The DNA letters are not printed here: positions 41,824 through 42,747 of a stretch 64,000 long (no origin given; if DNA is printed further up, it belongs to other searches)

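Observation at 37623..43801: Divergent unit: IorAB (aryl-pyruvate:ferredoxin oxidoreductase) versus VOC - DUF1989 - enolase-superfamily genes, with a TTTGAY-repeat operator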

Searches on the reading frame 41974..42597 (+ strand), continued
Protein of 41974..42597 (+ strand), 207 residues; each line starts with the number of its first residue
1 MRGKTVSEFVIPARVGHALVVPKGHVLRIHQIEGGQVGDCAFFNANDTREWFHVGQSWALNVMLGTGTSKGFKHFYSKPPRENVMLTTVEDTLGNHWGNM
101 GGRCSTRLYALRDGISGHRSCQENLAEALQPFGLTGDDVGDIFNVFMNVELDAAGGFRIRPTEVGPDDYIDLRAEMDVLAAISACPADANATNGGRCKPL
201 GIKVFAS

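Call 24: search_solved_structures(query=window:41974-42597:+, max_evalue=0.01, show_alignments=2)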
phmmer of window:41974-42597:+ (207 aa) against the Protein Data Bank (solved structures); distinct sequences matched with E-value up to 0.01: 4.
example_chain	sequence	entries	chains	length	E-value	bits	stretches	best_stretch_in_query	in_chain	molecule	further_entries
3di4_A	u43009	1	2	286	6.7e-20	75.1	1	5-206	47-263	Uncharacterized Protein DUF1989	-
3oru_A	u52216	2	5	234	3e-16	63.1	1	7-203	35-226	DUF1989 family protein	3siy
9q5a_A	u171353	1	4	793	5.1e-13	52.6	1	13-206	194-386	Trimethylamine N-oxide Demethylase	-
9q59_A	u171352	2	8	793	9.1e-13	51.7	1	12-206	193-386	trimethylamine N-oxide demethylase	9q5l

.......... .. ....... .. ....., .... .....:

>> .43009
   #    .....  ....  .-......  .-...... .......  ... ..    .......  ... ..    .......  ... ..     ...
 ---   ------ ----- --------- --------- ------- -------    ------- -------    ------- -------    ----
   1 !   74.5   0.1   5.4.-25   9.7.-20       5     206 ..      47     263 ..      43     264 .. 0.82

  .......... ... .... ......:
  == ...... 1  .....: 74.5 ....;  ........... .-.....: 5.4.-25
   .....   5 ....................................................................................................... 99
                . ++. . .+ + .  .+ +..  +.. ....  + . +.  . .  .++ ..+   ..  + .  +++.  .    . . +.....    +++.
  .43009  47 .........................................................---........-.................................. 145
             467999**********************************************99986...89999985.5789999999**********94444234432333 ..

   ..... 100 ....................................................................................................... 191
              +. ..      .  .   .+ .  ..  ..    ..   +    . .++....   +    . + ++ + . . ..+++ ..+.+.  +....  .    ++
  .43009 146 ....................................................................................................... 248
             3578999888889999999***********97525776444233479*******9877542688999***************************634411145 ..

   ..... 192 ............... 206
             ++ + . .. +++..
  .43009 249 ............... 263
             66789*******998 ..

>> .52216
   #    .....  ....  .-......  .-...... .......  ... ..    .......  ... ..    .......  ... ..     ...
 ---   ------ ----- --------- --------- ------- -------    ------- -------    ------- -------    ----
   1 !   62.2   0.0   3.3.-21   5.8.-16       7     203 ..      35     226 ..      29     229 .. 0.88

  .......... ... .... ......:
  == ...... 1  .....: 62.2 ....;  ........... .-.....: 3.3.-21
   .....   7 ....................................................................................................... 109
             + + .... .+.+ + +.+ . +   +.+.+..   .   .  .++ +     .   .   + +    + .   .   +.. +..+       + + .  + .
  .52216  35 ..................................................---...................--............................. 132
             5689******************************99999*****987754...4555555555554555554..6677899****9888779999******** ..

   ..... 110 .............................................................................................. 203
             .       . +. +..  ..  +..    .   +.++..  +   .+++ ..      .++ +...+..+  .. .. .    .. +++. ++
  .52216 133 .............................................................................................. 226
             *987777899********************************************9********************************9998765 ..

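Call 28: find_encoding_contigs(protein=P0099, flank=10000, max_places=2)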
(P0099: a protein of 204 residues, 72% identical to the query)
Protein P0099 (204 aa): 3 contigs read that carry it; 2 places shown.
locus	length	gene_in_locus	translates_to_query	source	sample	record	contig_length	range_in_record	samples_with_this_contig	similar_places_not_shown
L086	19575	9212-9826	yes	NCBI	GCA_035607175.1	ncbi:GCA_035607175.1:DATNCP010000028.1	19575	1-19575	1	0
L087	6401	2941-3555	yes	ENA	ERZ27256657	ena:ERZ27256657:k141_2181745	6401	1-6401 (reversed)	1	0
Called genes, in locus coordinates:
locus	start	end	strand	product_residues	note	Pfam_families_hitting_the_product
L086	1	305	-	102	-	PF01210:NAD_Gly3P_dh_N (weak), PF02558:ApbA (weak), PF03807:F420_oxidored (weak)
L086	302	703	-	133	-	PF00903:Glyoxalase, PF13669:Glyoxalase_4 (weak)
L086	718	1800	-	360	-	PF13378:MR_MLE_C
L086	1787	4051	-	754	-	PF01315:Ald_Xan_dh_C, PF02738:MoCoBD_1, PF20256:MoCoBD_2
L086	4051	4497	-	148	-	PF13577:SnoaL_4, PF00866:Ring_hydroxyl_B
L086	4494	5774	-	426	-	PF00355:Rieske, PF00848:Ring_hydroxyl_A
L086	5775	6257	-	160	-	PF00866:Ring_hydroxyl_B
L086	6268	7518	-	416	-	PF00355:Rieske, PF00848:Ring_hydroxyl_A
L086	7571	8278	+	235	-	PF00857:Isochorismatase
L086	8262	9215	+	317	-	PF03480:DctP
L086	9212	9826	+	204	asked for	PF09347:DUF1989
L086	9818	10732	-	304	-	PF00126:HTH_1, PF03466:LysR_substrate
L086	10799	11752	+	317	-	PF03480:DctP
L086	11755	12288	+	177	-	PF04290:DctQ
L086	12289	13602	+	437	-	PF06808:DctM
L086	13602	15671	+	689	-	PF02775:TPP_enzyme_C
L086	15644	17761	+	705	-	PF02775:TPP_enzyme_C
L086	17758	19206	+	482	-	PF01558:POR, PF20169:DUF6537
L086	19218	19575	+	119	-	?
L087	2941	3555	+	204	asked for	PF09347:DUF1989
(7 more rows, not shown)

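Call 29: find_encoding_contigs(protein=P0116, flank=10000, max_places=2)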
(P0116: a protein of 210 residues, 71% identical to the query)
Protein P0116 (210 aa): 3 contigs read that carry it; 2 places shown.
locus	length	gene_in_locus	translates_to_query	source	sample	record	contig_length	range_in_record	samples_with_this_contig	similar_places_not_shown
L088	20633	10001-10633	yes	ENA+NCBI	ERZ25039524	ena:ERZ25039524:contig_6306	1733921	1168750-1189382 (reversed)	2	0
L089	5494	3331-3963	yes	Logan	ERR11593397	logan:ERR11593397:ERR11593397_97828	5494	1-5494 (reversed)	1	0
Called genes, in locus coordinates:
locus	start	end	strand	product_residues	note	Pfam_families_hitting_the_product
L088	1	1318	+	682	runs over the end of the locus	PF00009:GTP_EFTU, PF22042:EF-G_D2, PF14492:EFG_III, PF03764:EFG_IV, PF00679:EFG_C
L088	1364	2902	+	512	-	PF01039:Carboxyl_trans, PF03255:ACCA (faint)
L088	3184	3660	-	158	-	-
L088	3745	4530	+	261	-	PF01557:FAA_hydrolase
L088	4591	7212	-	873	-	PF02861:Clp_N, PF13191:AAA_16 (weak), PF23569:NBD_SMAX1 (weak), PF00004:AAA, PF17871:AAA_lid_9, PF07724:AAA_2, PF07728:AAA_5, PF10431:ClpB_D2-small, +7 more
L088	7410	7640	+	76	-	PF02604:PhdYeFM_antitox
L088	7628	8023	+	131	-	PF01850:PIN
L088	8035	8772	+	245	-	-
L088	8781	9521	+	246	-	PF00106:adh_short, PF08659:KR (weak), PF13561:adh_short_C2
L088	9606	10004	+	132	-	PF00903:Glyoxalase, PF13669:Glyoxalase_4, PF18029:Glyoxalase_6 (weak)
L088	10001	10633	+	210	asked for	PF09347:DUF1989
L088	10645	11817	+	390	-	PF13378:MR_MLE_C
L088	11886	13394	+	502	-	PF00989:PAS, PF13426:PAS_9, PF24820:Diguanyl_cycl_sensor, PF00989:PAS, PF13188:PAS_8, PF08448:PAS_4, PF13426:PAS_9, PF02518:HATPase_c, +4 more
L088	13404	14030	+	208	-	PF00072:Response_reg, PF08281:Sigma70_r4_2 (weak), PF00196:GerE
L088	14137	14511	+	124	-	PF00072:Response_reg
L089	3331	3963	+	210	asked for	PF09347:DUF1989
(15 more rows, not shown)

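Call 38: search_protein_families(library=ncbifam, proteins=[window:41974-42597:+], max_evalue=0.00001)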
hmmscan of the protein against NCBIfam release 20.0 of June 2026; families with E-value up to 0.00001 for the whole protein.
window:41974-42597:+ (207 aa): 3 families
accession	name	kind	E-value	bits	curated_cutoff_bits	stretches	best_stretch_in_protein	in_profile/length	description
TIGR03424.1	urea_degr_1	equivalog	8.1e-28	97.4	284.7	1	6-202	3-195/198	urea amidolyase associated protein UAAP2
NF053776.1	TmaoDeMthMsil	equivalog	1.3e-19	70.3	1100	1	4-205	162-362/763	trimethylamine N-oxide demethylase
TIGR03425.1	urea_degr_2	hypoth_equivalog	2.5e-19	69.5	205.95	1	11-206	7-204/233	urea amidolyase associated protein UAAP1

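Call 99: search_protein_families(library=pfam, proteins=[L018:5709-7658:+, L033:8802-9377:-, L053:10363-11778:+, L050:4720-6048:+, L054:11818-12525:+, L048:15029-16492:-, L012:11042-12985:+, L030:10616-11266:+, L037:2135-3211:-, L030:11790-12566:-], max_evalue=0.0001)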
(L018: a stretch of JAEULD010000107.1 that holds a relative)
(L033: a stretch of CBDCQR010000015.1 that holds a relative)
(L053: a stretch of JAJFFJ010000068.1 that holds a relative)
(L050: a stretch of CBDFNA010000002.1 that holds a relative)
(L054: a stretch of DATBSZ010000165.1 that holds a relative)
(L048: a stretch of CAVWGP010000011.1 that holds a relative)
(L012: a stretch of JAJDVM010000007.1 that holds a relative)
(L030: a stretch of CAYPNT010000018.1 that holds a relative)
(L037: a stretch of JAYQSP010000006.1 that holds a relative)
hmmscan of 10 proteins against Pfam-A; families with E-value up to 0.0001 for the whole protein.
L018:5709-7658:+ (649 aa): 1 family
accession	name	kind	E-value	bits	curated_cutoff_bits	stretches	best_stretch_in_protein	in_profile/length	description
PF06808.19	DctM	-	9.8e-68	229.3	23.8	1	170-640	2-412/413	Tripartite ATP-independent periplasmic transporter, DctM component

L033:8802-9377:- (191 aa): 0 families

L053:10363-11778:+ (471 aa): 1 family
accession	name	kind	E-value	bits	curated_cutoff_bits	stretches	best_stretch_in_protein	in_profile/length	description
PF03480.18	DctP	-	1.2e-20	74.5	23.4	1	198-445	16-271/286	Bacterial extracellular solute-binding protein, family 7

L050:4720-6048:+ (442 aa): 3 families
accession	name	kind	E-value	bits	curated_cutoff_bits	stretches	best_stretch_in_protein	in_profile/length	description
PF13602.12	ADH_zinc_N_2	-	1.2e-18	68.8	27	1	315-435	1-134/134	Zinc-binding dehydrogenase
PF08240.17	ADH_N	-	6e-17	62.2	23.5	1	154-242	1-103/104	Alcohol dehydrogenase GroES-like domain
PF00107.32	ADH_zinc_N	-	1.6e-11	44.7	31.8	1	284-362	1-87/129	Zinc-binding dehydrogenase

L054:11818-12525:+ (235 aa): 1 family
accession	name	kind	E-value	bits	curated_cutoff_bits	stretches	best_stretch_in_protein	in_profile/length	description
PF04290.18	DctQ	-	9.5e-25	87.4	28.3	1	106-233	1-126/132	Tripartite ATP-independent periplasmic transporters, DctQ component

L048:15029-16492:- (487 aa): 0 families

L012:11042-12985:+ (647 aa): 0 families

L030:10616-11266:+ (216 aa): 1 family
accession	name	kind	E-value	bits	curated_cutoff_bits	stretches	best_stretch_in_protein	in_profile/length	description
PF06041.17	DUF924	-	3.3e-57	193.9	27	1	15-189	1-177/180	Bacterial protein of unknown function (DUF924)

L037:2135-3211:- (358 aa): 1 family
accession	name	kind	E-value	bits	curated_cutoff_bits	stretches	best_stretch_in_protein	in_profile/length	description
PF00892.27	EamA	-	1e-23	84.6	28.2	2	84-216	2-134/135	EamA-like transporter family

L030:11790-12566:- (258 aa): 0 families
